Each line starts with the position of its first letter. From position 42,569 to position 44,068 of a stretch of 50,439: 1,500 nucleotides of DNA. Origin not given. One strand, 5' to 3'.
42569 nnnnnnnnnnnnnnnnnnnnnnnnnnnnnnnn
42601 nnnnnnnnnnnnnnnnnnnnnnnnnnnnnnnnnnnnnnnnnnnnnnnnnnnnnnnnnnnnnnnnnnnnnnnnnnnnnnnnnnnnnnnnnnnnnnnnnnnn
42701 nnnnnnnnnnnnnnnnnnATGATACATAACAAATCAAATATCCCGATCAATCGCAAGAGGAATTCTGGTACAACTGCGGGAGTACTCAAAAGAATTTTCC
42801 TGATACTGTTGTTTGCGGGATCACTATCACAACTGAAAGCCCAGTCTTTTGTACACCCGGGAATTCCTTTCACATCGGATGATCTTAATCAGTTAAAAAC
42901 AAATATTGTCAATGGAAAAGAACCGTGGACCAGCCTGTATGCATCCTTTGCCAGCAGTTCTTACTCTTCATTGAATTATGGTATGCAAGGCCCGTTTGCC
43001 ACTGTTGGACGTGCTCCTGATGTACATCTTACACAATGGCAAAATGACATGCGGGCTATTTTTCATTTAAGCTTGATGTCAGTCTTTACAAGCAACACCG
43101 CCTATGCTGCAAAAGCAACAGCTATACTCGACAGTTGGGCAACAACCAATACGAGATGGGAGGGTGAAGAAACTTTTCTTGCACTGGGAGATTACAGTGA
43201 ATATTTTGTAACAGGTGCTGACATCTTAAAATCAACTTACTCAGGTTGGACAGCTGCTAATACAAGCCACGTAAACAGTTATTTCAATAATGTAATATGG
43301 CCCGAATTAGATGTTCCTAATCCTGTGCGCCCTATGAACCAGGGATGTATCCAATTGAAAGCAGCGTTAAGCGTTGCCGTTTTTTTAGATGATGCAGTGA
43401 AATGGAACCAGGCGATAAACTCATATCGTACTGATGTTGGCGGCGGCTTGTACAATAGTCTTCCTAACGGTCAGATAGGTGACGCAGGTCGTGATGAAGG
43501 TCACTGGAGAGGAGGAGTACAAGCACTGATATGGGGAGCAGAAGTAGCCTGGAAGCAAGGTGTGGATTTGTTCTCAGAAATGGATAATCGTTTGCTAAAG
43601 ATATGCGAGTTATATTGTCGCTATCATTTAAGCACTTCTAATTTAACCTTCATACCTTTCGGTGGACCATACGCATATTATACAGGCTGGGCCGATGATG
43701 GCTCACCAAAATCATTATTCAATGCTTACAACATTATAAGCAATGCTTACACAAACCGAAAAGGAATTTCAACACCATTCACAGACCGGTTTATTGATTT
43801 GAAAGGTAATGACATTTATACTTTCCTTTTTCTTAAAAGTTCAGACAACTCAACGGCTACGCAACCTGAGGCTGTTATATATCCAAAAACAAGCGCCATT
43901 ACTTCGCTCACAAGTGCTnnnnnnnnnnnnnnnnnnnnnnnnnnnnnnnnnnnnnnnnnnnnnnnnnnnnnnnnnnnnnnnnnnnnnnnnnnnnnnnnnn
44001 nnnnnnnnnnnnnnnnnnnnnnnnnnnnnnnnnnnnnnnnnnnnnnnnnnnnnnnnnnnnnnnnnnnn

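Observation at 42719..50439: Giant ORF missing from the ORF track: an enzyme-like head fused to an adhesin-scale array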

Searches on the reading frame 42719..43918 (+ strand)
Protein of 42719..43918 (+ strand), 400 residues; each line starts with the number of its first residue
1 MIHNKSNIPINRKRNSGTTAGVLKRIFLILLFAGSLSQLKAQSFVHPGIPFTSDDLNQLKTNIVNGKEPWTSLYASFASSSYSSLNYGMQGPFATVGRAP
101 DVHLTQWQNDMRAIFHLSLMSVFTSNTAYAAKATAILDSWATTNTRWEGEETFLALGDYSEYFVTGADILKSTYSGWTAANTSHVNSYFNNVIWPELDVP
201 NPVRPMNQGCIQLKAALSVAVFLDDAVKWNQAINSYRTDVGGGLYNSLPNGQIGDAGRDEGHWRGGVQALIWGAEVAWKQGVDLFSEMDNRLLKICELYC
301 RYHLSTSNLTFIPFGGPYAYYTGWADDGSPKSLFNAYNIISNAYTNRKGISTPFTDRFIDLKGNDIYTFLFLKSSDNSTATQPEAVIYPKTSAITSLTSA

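Call 6: search_protein_families(library=pfam, proteins=[window:42719-43918:+], max_evalue=1)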
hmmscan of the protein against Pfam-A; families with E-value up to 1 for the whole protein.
window:42719-43918:+ (400 aa): 1 family
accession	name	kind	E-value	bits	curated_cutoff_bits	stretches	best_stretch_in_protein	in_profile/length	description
PF05426.18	Alginate_lyase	-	0.00022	21.2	22.2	1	103-302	51-268/275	Alginate lyase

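Call 8: search_solved_structures(query=window:42719-43918:+, max_evalue=1, show_alignments=2)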
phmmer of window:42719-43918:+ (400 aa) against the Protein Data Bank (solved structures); distinct sequences matched with E-value up to 1: 0.
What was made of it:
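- Closest known: PL5 / PL17 / PL38. Different: There is no phmmer hit to any PDB sequence (call 8).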

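Call 16: search_protein_families(library=ncbifam, proteins=[window:42719-43918:+], max_evalue=0.1)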
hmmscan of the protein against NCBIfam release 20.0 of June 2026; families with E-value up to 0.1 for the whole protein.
window:42719-43918:+ (400 aa): 0 families

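Call 25: find_related_loci(query=A1, collection=genome_contigs, flank=10000)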
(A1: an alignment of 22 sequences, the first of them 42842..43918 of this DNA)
Query A1 (359 aa) in genome_contigs; peptide patterns used: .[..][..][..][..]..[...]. (x = any residue, [..] = any of these).
413 stretches matched a pattern; 390 encode a relative of the query (tblastn E <= 1e-3); the best 80 are kept; 78 distinct loci.
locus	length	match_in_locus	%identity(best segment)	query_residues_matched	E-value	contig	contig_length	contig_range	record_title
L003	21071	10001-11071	63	1-359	4e-152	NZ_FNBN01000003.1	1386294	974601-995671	Chitinophaga filiformis strain DSM 527, whole genome shotgun sequence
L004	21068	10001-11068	62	1-358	1e-151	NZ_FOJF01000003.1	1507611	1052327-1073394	Chitinophaga sp. YR573, whole genome shotgun sequence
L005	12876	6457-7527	58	1-358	2e-140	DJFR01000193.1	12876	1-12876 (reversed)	MAG TPA_asm: Flammeovirgaceae bacterium UBA5867 UBA5867_contig_43322, whole genome shotgun sequence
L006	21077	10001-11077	58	1-358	2e-140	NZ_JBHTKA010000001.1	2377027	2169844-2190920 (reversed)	Ohtaekwangia kribbensis strain CCUG 58938 GCM70027483_8, whole genome shotgun sequence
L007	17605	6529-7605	57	1-358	1e-138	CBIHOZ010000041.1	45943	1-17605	MAG TPA_asm: uncultured Chitinophaga sp. isolate SRR18156198_binner123_Refined_29 genome assembly, contig: ERZ27336860.1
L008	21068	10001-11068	60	1-358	1e-147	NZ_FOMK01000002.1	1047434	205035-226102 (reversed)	Chitinophaga sp. CF118, whole genome shotgun sequence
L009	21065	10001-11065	54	1-358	2e-130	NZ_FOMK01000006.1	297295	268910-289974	Chitinophaga sp. CF118, whole genome shotgun sequence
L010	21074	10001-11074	54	1-358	2e-130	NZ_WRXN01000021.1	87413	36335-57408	Chitinophaga tropicalis strain ysch24 NODE_21_length_87413_cov_22.512923, whole genome shotgun sequence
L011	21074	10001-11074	55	1-359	6e-130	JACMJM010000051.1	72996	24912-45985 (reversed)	MAG: Sphingobacteriaceae bacterium isolate ES-bin-166 ES-bin-166-contig-k141_9328380, whole genome shotgun sequence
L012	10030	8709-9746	58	1-348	3e-128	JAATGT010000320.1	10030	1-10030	MAG: Bacteroidales bacterium isolate bin_63 k141_2282961, whole genome shotgun sequence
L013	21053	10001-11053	56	1-353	4e-127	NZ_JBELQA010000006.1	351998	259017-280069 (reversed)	Flavobacterium sp. ST-87 NODE_6_length_351998_cov_355.797133, whole genome shotgun sequence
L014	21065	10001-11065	54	1-358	5e-126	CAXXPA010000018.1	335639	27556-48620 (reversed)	MAG: Bacteroidales bacterium isolate 7230157a-bac2-44d2-b64d-f02b708be741 genome assembly, contig: contig_18, whole geno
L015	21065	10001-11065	55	1-358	1e-125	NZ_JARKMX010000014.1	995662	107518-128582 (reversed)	Paraflavitalea pollutisoli strain H1-2-19X velvet_auto_105_14, whole genome shotgun sequence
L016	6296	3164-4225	52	1-356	8e-125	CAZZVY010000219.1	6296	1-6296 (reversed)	MAG: uncultured Mucilaginibacter sp. isolate Brown_J.bin.5 genome assembly, contig: NODE_6403_length_6296_cov_3.997757,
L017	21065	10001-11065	55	1-358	1e-124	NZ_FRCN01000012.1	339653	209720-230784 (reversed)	Chitinophaga sp. CF418, whole genome shotgun sequence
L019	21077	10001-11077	91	1-359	0e+0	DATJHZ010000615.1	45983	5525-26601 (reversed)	MAG TPA_asm: Cyclobacteriaceae bacterium isolate SMAG_U15525 k141_9485690, whole genome shotgun sequence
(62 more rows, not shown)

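Call 28: predict_structure(alignment_id=A1)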
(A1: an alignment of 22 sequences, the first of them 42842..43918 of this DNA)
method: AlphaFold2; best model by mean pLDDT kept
length: 359 residues; sequences in the alignment: 22
mean_pLDDT: 92.5   pTM: 0.91
mean pLDDT of the five models: 92.5, 92.3, 91.2, 90.9, 90.5
residues with pLDDT >= 90: 291; 70-90: 53; 50-70: 11; < 50: 4
segments of 3 or more residues with pLDDT < 50: 356-359
pLDDT, mean of each block of 10 residues (from residue 1): 92 95 96 97 98 93 97 98 98 99 94 94 98 97 98 89 83 96 96 90 91 92 94 97 95 97 91 85 87 93 96 95 93 91 76 52
secondary structure, 60 per line:
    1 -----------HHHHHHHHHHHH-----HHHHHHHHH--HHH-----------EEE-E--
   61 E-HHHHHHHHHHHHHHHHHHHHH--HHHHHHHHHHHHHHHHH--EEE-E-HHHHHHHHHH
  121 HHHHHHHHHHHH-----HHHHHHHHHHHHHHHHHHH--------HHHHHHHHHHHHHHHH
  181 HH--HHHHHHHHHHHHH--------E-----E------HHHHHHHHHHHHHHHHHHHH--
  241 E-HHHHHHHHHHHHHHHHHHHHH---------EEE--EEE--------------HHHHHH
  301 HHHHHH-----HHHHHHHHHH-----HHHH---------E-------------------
elements in order: H12-23 H29-37 E54-56 H63-83 H86-102 E105-107 H111-132 H138-156 H165-182 H185-197 H219-238 H243-263 E273-275 E278-280 H295-306 H312-321 H327-330
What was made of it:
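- On Pfam Alginate_lyase (PF05426) / CAZy PL5-type lyase: AF2 model pLDDT 92.5 (call 28).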

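Call 31: search_protein_families(library=pfam, proteins=[L019:17075-17914:+, L019:17885-18514:+, L019:18455-19012:+, L019:18983-19612:+, L019:7010-9835:+], max_evalue=0.01)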
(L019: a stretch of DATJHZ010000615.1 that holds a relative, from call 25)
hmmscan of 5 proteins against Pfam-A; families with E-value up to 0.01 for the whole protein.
L019:17075-17914:+ (280 aa): 2 families
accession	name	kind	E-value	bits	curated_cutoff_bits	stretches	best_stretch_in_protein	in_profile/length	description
PF05345.18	He_PIG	-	1.6e-09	38.5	24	1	203-276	16-95/96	Putative Ig domain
PF07081.18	DUF1349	-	7.1e-06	26.2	32.4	1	51-186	34-169/179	Protein of unknown function (DUF1349)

L019:17885-18514:+ (210 aa): 2 families
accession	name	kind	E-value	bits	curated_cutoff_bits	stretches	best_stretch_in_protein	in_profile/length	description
PF21461.3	HL_N-beta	-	3.2e-06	27.3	27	1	125-157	16-48/57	Hyaluronate lyase, N-terminal beta-sheet domain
PF00942.24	CBM_3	-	0.0066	17.3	22.4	0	178-209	1-32/83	Cellulose binding domain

L019:18455-19012:+ (186 aa): 1 family
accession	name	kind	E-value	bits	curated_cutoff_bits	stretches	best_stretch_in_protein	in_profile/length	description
PF00942.24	CBM_3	-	1.4e-26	93.2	22.4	2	1-68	14-82/83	Cellulose binding domain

L019:18983-19612:+ (210 aa): 2 families
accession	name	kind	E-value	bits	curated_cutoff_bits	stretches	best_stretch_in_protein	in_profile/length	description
PF00942.24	CBM_3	-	1.2e-11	45.3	22.4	1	1-47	36-83/83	Cellulose binding domain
PF18962.6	Por_Secre_tail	-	2.4e-10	41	27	1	133-202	1-66/75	Secretion system C-terminal sorting domain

L019:7010-9835:+ (942 aa): 6 families
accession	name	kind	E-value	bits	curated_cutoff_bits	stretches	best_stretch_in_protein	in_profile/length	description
PF14200.12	RicinB_lectin_2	-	5.6e-41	139.6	25.6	2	701-779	11-89/89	Ricin-type beta-trefoil lectin domain-like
PF00652.28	Ricin_B_lectin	-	1.7e-31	109.4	29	2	704-836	2-126/126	Ricin-type beta-trefoil lectin domain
PF05426.18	Alginate_lyase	-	2.1e-12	47.5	22.2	1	98-317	44-266/275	Alginate lyase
PF18962.6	Por_Secre_tail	-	5.2e-10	39.9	27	1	869-940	1-74/75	Secretion system C-terminal sorting domain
PF07081.18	DUF1349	-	0.00035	20.7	32.4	1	627-680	113-166/179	Protein of unknown function (DUF1349)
PF00041.27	fn3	-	0.0014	19.2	25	1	415-500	3-83/84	Fibronectin type III domain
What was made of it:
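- On Autotransporter (type V secretion): The ortholog's C-terminus is He_PIG, Ig-like x2, CBM3 x2 and Por_Secre_tail, with no autotransporter domain (call 31).
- Closest known: Autotransporter. Different: Export is by T9SS, as shown by the CTD in the ortholog (call 31).
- Ortholog C-terminus: CBM_3 at 93 bits and Por_Secre_tail at 41 bits (call 31). The ortholog ends in CBM3 and a CTD (call 31).
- Tried and rejected: Autotransporter: considered and rejected, because there is no beta-barrel (call 31).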

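Call 32: fold_search(model_id=the predicted structure, library=pdb)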
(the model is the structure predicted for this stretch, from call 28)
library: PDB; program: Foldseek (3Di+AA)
matches with E <= 10: 401; with E <= 0.001: 37
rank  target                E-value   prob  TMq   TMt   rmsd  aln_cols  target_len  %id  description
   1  9o3q                  1.1e-05  1.00  0.64  0.42   7.1       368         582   15  Apo-structure of a chondroitinase (released 2025-06-11)
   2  6jp4_A                1.3e-05  1.00  0.57  0.28   3.8       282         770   17  Crystal structure of the catalytic domain of a multi-domain alginate lyase Dp0100 from thermophilic bacterium Defluvii (released 2019-10-30)
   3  9fi1_D                1.6e-05  1.00  0.61  0.58   6.0       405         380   12  Bacteroides ovatus polysaccharide lyase family 38 (BoPL38) mutant H297N at pH 3.5 (released 2025-07-09)
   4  9irq_A                1.7e-05  1.00  0.61  0.33   5.8       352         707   14  Alginate lyase (Microbulbifer sp. ALW1) (released 2025-01-22)
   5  9fi2_A                3.6e-05  1.00  0.64  0.60   5.4       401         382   11  Bacteroides ovatus polysaccharide lyase family 38 (BoPL38) mutant N242A at pH 3.5 (released 2025-07-09)
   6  6jpn_A                3.8e-05  1.00  0.56  0.28   3.7       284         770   16  Crystal structure of the catalytic domain of a multi-domain alginate lyase Dp0100 from thermophilic bacterium Defluvii (released 2019-10-30)
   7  3nnb                  4.2e-05  1.00  0.68  0.64   5.0       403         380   12  Crystal structure of an alginate lyase (BACOVA_01668) from Bacteroides ovatus at 1.60 A resolution (released 2010-10-06)
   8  9fi3_A                4.6e-05  1.00  0.61  0.58   5.4       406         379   12  Bacteroides ovatus polysaccharide lyase family 38 (BoPL38) mutant Q173N in complex with tetraguluronic acid at pH 3.5 (released 2025-07-09)
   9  4ojz_B                5.0e-05  1.00  0.60  0.33   6.9       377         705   14  Crystal Structure of Alg17c Mutant Y258A Complexed with Alginate Trisaccharide (released 2014-01-29)
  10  9fi0_A                5.0e-05  1.00  0.61  0.57   6.6       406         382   12  Bacteroides ovatus polysaccharide lyase family 38 (BoPL38) mutant D108N (released 2025-07-09)
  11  4ok4_B                5.2e-05  1.00  0.60  0.33   6.8       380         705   14  Crystal Structure of Alg17c Mutant H202L (released 2014-01-29)
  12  9fi5_A                5.7e-05  1.00  0.63  0.60   5.3       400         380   11  Bacteroides ovatus polysaccharide lyase family 38 (BoPL38) mutant Y298F in complex tetramannuronic acid at pH 3.5 (released 2025-07-09)
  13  9fi3_D                5.7e-05  1.00  0.62  0.59   6.2       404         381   11  Bacteroides ovatus polysaccharide lyase family 38 (BoPL38) mutant Q173N in complex with tetraguluronic acid at pH 3.5 (released 2025-07-09)
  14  9fi0_B                5.7e-05  1.00  0.60  0.57   6.4       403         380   12  Bacteroides ovatus polysaccharide lyase family 38 (BoPL38) mutant D108N (released 2025-07-09)
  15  9fi1_A                6.0e-05  1.00  0.62  0.59   6.3       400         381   12  Bacteroides ovatus polysaccharide lyase family 38 (BoPL38) mutant H297N at pH 3.5 (released 2025-07-09)
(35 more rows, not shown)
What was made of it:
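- On Pfam Alginate_lyase (PF05426) / CAZy PL5-type lyase: All top Foldseek hits are PL5, PL17, PL38, PL39, PL35 or PL15 toroids, TM 0.56-0.68 (call 32).
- Closest known: PL5 / PL17 / PL38. Same: The head has the same fold (Foldseek probability 1.0, TM 0.56-0.68; call 32).
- All 50 listed Foldseek hits are (alpha/alpha)-toroid polysaccharide lyases (calls 28, 32). A lyase-fold head (call 32).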

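Call 33: search_solved_structures(query=A1, max_evalue=10, show_alignments=4)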
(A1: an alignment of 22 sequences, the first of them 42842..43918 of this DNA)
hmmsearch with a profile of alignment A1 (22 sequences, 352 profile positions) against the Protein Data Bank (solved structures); distinct sequences matched with E-value up to 10: 10.
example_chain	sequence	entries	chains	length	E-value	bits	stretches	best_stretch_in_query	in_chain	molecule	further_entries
3nfv_A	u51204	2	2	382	0.0003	23.2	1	56-100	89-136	alginate lyase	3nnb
8bdd_A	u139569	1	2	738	0.0007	21.9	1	4-100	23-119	Alginate lyase family protein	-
4f13_A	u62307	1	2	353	0.0017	20.7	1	75-248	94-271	Alginate lyase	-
1hv6_A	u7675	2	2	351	0.0017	20.7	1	75-248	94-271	ALGINATE LYASE | PROTEIN (ALGINATE LYASE A1-III)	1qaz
4f10_A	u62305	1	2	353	0.0022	20.3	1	75-248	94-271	Alginate lyase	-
4e1y_A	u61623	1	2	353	0.0022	20.3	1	75-248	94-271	Alginate lyase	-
4ojz_A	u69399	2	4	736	0.041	16.1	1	6-103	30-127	Putative alginate lyase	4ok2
4nei_A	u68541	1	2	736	0.042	16.1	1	6-103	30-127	alginate lyase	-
4ok4_A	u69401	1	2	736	0.042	16.1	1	6-103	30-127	Putative alginate lyase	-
9irq_A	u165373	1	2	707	0.17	14.1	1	6-99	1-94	Alginate lyase AlgL17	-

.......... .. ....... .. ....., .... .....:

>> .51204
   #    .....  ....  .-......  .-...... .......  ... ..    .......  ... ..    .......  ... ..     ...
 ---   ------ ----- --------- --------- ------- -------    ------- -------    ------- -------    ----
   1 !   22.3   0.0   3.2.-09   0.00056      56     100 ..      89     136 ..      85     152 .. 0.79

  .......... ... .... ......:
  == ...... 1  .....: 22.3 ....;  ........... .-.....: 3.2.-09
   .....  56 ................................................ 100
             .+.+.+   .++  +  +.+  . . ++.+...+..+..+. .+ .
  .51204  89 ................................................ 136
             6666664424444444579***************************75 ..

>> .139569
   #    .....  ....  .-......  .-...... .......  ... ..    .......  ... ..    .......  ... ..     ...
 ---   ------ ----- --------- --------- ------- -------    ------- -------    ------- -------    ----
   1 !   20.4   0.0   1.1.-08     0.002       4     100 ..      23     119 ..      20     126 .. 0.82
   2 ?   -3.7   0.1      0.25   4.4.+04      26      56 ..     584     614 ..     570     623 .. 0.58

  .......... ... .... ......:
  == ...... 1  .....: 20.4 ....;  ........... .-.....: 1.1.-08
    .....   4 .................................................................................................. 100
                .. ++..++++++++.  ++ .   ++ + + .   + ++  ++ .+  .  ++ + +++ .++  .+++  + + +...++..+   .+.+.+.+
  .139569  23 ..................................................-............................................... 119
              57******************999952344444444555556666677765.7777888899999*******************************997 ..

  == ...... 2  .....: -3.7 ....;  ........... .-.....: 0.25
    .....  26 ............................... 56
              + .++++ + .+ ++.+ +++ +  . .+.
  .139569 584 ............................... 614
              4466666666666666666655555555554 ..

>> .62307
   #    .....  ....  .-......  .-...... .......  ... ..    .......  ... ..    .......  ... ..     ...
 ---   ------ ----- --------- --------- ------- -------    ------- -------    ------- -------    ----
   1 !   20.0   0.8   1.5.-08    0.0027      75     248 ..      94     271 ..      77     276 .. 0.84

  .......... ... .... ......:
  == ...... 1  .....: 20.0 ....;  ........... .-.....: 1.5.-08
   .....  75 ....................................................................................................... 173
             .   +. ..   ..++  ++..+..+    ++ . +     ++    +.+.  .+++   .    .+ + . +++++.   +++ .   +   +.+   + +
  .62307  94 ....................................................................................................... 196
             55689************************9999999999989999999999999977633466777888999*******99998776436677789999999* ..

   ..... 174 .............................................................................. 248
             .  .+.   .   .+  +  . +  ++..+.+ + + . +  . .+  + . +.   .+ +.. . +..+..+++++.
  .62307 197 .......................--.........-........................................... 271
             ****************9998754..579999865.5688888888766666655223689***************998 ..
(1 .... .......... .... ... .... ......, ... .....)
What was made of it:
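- Closest known: PL5 / PL17 / PL38. Same: The Asn and Arg that bind the carboxylate are aligned and invariant (call 33).
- N207 and R258 align to the catalytic N191 and R239 of A1-III (call 33).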

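Call 61: search_protein_representatives(alignment_id=A1)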
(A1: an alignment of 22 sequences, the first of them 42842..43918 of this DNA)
Query: 22 sequences, 352 profile positions. Proteins with E-value up to 0.001 (for the whole library): 4378; up to 1e-10: 2939; up to 1e-30: 1392. The best 150 are listed.
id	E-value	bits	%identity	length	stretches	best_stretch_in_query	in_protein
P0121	9.5e-212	718.8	-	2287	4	2-320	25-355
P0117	4.4e-169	578.5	-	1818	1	2-351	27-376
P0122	7.5e-168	574.5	-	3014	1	2-350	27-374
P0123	1.4e-166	570.3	-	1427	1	2-350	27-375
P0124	3.0e-165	565.9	-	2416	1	2-351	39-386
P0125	7.5e-165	564.6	-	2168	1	2-350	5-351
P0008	5.5e-162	555.2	-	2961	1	2-350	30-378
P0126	8.7e-161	551.2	-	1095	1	2-350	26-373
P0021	6.6e-160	548.3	-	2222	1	2-350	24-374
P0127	6.5e-159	545.1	-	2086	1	2-350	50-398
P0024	2.3e-150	516.9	-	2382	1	2-349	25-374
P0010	1.1e-148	511.5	-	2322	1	2-350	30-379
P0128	3.3e-148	509.8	-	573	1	2-350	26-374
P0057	1.3e-145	501.3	-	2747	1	2-350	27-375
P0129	2.4e-138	477.4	-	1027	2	2-329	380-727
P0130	2.5e-132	457.6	-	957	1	2-350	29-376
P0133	5.2e-126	436.8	-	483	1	2-349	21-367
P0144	1.0e-117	409.5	-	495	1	2-351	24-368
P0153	4.5e-115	400.9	-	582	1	2-348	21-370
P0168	4.4e-110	384.5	-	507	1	2-348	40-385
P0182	3.4e-104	365.1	-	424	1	2-350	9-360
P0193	4.1e-100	351.7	-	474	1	3-351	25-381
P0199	2.3e-98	345.9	-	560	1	2-347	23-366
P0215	3.2e-91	322.4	-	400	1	3-341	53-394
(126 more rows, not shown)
